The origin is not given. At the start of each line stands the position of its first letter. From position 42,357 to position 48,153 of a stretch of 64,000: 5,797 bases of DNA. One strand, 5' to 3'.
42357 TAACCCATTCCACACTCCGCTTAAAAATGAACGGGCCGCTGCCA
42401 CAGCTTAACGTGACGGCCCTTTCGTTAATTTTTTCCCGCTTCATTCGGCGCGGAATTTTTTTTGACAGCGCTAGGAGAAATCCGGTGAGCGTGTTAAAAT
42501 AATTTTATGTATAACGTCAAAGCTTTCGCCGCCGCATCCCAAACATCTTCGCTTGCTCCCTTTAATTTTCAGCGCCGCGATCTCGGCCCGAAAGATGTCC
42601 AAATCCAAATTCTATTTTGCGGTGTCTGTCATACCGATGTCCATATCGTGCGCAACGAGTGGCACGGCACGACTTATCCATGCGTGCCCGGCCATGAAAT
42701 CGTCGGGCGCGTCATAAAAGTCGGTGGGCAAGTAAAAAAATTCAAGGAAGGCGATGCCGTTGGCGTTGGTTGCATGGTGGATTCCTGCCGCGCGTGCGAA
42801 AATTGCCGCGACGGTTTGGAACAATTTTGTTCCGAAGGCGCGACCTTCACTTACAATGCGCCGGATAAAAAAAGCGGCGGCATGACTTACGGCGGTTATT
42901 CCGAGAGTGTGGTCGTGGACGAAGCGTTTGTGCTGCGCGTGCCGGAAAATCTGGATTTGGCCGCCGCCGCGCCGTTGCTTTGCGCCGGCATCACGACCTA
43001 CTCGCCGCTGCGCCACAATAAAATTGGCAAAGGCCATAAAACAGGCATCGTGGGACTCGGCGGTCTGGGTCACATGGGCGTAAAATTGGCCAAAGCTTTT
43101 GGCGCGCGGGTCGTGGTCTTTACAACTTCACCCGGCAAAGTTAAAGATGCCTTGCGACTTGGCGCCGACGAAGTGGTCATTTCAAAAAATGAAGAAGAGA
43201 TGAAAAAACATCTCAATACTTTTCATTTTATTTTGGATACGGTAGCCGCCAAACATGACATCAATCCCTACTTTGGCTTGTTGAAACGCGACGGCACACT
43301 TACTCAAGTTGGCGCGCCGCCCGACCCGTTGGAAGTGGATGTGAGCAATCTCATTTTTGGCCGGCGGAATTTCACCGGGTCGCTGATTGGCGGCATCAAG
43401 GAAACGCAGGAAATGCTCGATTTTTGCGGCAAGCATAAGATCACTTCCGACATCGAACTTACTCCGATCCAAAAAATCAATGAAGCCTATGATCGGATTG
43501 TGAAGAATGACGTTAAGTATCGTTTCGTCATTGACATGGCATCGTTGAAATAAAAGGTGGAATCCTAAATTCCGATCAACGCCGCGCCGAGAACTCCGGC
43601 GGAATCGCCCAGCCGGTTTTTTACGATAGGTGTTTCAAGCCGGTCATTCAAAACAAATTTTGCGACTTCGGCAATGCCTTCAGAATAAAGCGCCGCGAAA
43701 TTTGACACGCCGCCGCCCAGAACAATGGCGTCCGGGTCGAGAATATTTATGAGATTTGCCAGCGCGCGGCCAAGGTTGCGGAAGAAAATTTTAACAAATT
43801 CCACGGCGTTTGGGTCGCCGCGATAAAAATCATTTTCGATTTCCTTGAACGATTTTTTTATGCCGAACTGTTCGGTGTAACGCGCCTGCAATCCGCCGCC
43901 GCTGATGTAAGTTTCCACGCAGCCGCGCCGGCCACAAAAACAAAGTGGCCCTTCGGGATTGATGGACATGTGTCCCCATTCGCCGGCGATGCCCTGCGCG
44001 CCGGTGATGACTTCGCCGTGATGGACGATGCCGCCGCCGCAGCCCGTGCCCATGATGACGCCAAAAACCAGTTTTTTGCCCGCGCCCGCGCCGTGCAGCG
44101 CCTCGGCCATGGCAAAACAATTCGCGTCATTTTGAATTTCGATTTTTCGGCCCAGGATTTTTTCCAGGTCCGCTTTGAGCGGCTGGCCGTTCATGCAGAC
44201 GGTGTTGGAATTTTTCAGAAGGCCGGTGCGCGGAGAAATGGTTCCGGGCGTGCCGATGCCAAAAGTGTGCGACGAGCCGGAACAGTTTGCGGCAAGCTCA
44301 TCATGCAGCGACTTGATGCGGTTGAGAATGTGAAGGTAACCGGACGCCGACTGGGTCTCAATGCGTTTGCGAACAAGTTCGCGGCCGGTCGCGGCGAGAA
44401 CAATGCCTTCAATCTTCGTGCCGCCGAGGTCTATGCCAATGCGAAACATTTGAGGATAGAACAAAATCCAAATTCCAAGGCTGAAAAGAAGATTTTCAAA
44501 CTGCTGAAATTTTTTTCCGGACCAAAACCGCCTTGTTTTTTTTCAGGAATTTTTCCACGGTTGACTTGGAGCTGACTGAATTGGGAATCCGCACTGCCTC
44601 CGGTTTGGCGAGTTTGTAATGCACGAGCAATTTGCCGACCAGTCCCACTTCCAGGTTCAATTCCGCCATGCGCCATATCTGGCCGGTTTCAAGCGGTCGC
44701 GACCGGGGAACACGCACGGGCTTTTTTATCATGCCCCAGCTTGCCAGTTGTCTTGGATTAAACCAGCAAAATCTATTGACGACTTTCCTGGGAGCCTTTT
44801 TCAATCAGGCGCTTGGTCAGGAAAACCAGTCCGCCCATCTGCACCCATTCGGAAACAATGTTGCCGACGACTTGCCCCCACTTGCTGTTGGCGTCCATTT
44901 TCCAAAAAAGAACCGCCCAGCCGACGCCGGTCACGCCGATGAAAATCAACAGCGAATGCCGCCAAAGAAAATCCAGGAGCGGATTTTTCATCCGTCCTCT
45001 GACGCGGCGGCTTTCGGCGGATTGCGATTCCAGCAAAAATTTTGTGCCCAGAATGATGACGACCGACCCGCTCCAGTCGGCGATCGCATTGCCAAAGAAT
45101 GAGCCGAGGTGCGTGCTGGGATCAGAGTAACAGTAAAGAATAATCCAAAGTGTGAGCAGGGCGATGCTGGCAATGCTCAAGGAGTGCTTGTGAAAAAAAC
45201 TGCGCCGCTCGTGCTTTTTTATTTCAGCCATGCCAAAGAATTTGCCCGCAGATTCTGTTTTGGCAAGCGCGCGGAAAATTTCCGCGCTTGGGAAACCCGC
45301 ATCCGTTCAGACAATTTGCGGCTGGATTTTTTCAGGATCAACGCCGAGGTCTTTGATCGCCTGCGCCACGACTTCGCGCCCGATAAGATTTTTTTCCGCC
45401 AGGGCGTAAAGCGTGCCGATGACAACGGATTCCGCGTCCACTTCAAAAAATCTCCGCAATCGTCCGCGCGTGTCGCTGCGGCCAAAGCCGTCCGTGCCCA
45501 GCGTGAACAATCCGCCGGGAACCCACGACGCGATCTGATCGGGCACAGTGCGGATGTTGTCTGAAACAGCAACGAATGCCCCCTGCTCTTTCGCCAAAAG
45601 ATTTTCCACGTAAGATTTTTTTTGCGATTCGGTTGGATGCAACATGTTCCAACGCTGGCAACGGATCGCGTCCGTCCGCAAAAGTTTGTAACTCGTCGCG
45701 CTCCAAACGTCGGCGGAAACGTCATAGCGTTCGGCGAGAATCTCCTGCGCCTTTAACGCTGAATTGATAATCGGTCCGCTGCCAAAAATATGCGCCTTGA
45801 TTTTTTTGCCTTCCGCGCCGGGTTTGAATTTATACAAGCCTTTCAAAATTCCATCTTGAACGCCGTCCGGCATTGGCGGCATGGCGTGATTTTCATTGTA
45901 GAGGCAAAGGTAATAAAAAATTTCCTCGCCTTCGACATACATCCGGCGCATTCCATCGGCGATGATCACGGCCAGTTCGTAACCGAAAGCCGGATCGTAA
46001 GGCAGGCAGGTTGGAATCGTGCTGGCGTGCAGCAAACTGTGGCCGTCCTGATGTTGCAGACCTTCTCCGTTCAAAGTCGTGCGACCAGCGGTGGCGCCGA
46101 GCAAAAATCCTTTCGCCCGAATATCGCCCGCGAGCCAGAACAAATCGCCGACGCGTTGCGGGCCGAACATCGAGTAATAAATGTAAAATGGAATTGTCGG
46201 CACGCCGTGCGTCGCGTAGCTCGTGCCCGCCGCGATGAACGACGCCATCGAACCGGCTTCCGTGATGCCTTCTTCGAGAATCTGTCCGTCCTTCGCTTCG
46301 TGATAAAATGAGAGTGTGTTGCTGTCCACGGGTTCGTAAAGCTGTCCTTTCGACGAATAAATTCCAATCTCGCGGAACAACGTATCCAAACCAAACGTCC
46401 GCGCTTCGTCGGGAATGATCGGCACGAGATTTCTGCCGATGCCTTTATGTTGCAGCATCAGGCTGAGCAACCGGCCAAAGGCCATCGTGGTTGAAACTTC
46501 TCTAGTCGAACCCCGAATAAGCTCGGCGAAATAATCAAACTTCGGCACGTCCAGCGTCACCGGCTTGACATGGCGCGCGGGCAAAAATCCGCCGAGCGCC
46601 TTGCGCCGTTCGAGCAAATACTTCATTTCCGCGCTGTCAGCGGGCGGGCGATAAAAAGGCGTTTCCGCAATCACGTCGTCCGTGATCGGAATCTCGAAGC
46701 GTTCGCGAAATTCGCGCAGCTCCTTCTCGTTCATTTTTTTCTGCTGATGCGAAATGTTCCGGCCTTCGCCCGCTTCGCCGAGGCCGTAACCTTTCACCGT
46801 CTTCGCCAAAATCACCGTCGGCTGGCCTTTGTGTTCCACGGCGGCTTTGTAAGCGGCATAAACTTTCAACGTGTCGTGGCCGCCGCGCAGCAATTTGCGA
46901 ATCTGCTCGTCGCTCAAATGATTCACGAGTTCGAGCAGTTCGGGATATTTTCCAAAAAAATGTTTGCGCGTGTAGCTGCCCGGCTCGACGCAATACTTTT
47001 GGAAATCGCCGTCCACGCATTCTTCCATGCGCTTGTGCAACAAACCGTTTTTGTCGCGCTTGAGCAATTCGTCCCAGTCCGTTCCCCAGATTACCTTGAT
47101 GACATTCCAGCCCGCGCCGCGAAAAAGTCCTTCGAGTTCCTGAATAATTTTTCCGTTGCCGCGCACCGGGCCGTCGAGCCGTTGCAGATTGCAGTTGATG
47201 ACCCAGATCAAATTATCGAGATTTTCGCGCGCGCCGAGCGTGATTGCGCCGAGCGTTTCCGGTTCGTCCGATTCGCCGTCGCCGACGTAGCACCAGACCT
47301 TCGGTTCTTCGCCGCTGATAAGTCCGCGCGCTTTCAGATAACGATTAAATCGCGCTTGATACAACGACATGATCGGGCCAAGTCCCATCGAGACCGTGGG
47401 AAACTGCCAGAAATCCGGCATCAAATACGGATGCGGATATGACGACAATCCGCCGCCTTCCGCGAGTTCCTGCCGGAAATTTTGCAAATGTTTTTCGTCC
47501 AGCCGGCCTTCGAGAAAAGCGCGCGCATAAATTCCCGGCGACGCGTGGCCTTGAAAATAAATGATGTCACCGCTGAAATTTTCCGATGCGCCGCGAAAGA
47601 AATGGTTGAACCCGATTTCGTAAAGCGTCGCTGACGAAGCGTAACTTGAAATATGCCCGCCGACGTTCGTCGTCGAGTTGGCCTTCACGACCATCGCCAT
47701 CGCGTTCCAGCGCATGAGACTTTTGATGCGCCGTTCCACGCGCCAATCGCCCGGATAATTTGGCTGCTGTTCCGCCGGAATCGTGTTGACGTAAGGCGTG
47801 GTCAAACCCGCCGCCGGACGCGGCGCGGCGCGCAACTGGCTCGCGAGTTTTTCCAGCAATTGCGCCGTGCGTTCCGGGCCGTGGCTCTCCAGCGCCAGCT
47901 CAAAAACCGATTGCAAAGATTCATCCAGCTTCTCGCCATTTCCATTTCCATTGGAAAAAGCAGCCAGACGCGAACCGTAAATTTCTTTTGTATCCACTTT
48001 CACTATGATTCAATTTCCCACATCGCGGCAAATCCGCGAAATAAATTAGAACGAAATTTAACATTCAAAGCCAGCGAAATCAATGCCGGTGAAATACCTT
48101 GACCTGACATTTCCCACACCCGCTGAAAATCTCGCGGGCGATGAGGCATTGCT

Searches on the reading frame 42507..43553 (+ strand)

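Call 28: search_protein_families(library=pfam, proteins=[window:42507-43553:+])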
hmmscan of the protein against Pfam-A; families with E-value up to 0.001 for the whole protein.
window:42507-43553:+ (348 aa): 4 families
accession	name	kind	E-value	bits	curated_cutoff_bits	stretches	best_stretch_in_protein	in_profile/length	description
PF08240.17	ADH_N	-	3.2e-27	95.2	23.5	1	27-147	1-104/104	Alcohol dehydrogenase GroES-like domain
PF00107.32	ADH_zinc_N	-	1.7e-26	93.1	31.8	1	186-307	1-127/129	Zinc-binding dehydrogenase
PF13602.12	ADH_zinc_N_2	-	0.00013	23.4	27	1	218-332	1-124/134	Zinc-binding dehydrogenase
PF02826.25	2-Hacid_dh_C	-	0.00065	19.6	25.1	1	175-219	35-79/178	D-isomer specific 2-hydroxyacid dehydrogenase, NAD binding domain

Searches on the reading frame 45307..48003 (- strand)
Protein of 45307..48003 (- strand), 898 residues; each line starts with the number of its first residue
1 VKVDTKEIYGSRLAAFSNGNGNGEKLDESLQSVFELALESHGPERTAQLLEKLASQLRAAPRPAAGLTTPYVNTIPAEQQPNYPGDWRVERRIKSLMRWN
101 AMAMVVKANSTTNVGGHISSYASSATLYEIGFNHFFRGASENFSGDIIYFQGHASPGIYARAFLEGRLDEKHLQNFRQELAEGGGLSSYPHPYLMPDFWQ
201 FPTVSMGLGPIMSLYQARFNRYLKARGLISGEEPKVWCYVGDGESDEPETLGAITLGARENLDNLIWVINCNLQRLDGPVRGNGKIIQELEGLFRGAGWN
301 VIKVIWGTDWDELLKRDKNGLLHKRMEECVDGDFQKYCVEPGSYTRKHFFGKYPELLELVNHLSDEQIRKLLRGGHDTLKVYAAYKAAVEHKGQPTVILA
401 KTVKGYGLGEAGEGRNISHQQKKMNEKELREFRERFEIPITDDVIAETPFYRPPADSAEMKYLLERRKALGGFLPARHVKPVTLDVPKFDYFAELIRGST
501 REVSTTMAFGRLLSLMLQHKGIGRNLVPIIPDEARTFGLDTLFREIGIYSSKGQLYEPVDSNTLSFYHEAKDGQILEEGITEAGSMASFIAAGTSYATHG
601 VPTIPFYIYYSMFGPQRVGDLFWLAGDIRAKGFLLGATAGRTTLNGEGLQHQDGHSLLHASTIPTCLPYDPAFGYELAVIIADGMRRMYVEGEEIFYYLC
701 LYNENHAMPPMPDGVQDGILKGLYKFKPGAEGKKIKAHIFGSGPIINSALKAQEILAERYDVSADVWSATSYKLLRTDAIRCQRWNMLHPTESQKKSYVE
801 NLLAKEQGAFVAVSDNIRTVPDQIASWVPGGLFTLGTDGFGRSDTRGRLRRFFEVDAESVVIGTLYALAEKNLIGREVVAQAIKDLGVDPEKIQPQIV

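Call 28: search_protein_families(library=pfam, proteins=[window:45307-48003:-])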
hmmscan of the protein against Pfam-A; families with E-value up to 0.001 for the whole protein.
window:45307-48003:- (898 aa): 3 families
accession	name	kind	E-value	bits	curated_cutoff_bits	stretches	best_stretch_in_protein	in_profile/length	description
PF17831.6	PDH_E1_M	-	7.2e-92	307.3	23.2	1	492-708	11-228/229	Pyruvate dehydrogenase E1 component middle domain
PF22613.1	Transketolase_C_1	-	1e-17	64.8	27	1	722-856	1-113/113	Transketolase-like TK C-terminal domain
PF00456.26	Transketolase_N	-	6.1e-10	39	22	1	147-313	58-222/334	Transketolase, thiamine diphosphate binding domain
